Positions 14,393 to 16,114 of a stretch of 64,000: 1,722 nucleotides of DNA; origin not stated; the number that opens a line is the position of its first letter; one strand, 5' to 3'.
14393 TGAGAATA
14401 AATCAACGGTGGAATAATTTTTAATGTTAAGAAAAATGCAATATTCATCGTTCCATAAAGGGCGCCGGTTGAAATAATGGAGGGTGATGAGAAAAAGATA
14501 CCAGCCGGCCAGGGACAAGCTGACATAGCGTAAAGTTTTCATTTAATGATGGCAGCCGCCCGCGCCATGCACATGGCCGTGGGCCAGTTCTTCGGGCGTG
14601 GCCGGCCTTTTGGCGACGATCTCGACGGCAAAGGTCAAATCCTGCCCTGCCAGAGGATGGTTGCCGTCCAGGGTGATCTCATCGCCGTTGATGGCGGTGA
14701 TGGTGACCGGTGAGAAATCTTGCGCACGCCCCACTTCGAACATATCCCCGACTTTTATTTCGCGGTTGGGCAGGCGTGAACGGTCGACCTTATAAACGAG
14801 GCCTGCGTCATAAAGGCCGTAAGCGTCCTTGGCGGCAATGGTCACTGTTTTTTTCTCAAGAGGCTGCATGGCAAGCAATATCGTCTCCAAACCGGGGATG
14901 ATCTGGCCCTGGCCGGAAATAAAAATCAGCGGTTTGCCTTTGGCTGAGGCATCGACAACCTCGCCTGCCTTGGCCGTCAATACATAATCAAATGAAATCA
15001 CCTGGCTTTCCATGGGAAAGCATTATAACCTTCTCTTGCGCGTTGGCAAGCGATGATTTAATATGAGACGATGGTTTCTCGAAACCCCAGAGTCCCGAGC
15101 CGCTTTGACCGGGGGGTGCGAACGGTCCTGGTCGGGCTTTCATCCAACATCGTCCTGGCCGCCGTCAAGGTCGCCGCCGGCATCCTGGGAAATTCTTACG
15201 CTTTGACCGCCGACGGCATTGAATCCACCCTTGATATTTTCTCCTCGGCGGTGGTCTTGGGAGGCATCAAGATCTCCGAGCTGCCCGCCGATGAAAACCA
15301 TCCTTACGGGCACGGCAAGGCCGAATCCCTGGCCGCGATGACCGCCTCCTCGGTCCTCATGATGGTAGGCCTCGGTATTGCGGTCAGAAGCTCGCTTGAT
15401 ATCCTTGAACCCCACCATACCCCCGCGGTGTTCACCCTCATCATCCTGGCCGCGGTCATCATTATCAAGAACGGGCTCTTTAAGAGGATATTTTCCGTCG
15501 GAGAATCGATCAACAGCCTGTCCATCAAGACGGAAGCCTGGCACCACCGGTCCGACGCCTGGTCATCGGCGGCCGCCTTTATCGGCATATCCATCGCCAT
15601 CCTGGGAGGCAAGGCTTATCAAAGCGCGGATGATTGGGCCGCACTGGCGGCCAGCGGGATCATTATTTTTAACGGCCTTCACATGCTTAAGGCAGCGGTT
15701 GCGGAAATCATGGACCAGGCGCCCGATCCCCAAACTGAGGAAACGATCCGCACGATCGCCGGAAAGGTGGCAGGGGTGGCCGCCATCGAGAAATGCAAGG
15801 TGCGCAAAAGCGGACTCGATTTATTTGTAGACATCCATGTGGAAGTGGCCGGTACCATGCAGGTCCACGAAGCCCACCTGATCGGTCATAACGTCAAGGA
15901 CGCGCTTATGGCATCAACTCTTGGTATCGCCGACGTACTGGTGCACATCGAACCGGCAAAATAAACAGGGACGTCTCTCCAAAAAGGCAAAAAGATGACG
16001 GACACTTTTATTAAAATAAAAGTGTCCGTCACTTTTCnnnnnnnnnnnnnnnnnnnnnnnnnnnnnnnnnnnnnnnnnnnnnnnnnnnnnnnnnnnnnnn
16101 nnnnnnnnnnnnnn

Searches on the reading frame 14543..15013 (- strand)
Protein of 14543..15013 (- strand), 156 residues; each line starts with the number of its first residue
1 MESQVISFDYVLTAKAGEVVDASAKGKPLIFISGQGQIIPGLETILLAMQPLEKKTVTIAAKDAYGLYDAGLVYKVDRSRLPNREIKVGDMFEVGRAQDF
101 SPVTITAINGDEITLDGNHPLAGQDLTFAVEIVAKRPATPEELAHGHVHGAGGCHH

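Call 6: search_protein_families(library=pfam, proteins=[window:14543-15013:-], max_evalue=0.01)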
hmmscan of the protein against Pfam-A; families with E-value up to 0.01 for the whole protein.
window:14543-15013:- (156 aa): 1 family
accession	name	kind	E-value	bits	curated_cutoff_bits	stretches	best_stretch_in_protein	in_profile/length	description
PF00254.34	FKBP_C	-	1.6e-11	44.8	21.1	1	3-70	8-76/94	FKBP-type peptidyl-prolyl cis-trans isomerase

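Call 53: search_protein_families(library=ncbifam, proteins=[window:14543-15013:-], max_evalue=0.001)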
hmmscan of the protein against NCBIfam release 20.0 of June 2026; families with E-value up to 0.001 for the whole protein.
window:14543-15013:- (156 aa): 2 families
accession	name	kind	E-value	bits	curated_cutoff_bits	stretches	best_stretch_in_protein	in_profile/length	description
NF008008.0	PRK10737.1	equivalog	1.4e-34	119.7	174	1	4-156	7-160/196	peptidylprolyl isomerase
NF011676.0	PRK15095.1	equivalog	1.2e-15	57.3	125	1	8-142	13-150/156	FKBP-type peptidyl-prolyl cis-trans isomerase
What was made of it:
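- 14543..15013 (-): SlyD-type FKBP peptidyl-prolyl isomerase with the metal-binding tail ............. It is co-oriented with the small gene. In more distant relatives that lack the CDF it lies directly downstream of the small gene. Calls 6 and 53 (PRK10737).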

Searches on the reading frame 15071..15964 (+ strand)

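Call 6: search_protein_families(library=pfam, proteins=[window:15071-15964:+], max_evalue=0.01)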
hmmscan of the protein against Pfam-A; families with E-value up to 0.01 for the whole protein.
window:15071-15964:+ (297 aa): 2 families
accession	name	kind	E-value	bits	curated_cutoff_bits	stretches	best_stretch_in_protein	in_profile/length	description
PF01545.26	Cation_efflux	-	1.3e-38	133.2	26.6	1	20-214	2-198/198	Cation efflux family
PF16916.11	ZT_dimer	-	5.3e-19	68.5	26.7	1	218-295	1-77/78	Dimerisation domain of Zinc Transporter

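Call 7: search_protein_families(library=ncbifam, proteins=[window:15071-15964:+], max_evalue=0.1)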
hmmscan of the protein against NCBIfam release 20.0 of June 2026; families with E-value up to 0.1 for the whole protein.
window:15071-15964:+ (297 aa): 13 families
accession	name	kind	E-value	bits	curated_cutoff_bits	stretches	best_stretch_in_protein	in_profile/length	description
TIGR01297.1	CDF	superfamily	5.2e-62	209.7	82.35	1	17-296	3-283/285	cation diffusion facilitator family transporter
NF033615.1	CDF_MamM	equivalog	1.3e-47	162.4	350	1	20-296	13-289/290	magnetosome biogenesis CDF transporter MamM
NF033616.1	CDF_MamB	equivalog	1.2e-44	152.9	350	1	20-295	10-283/284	magnetosome biogenesis CDF transporter MamB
NF052621.1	MngEfTpMntE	equivalog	2.1e-38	132.4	500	1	19-296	6-282/293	manganese efflux transporter MntE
NF050169.1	CatEfflxFieF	equivalog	5.5e-34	117.7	420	1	26-295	15-281/282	cation efflux pump FieF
NF007064.0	PRK09509.1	equivalog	2.3e-33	115.5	447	1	27-296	21-287/300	CDF family cation-efflux transporter FieF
NF052602.1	Zn_efflux_Cdf31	equivalog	7.3e-24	84.7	460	1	16-296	6-290/299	CDF family zinc efflux transporter Cdf31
NF040994.1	MamV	equivalog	1.1e-21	77.3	500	1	21-288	16-280/319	CDF transporter MamV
NF002923.0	PRK03557.1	equivalog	3.3e-10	39.7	408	1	17-270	19-269/313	CDF family zinc transporter ZitB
NF033827.1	CDF_efflux_DmeF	equivalog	3e-06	26.9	250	1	23-130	22-128/309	CDF family Co(II)/Ni(II) efflux transporter DmeF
NF004505.0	PRK05846.2-5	equivalog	0.0019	17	700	1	57-134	210-287/508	NADH-quinone oxidoreductase subunit M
NF009212.0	PRK12561.1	subfamily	0.016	13.9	645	1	46-135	202-293/531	NAD(P)H-quinone oxidoreductase subunit 4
NF003155.0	PRK04125.1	equivalog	0.023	14.5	136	1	88-141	63-116/141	antiholin-like murein hydrolase modulator LrgA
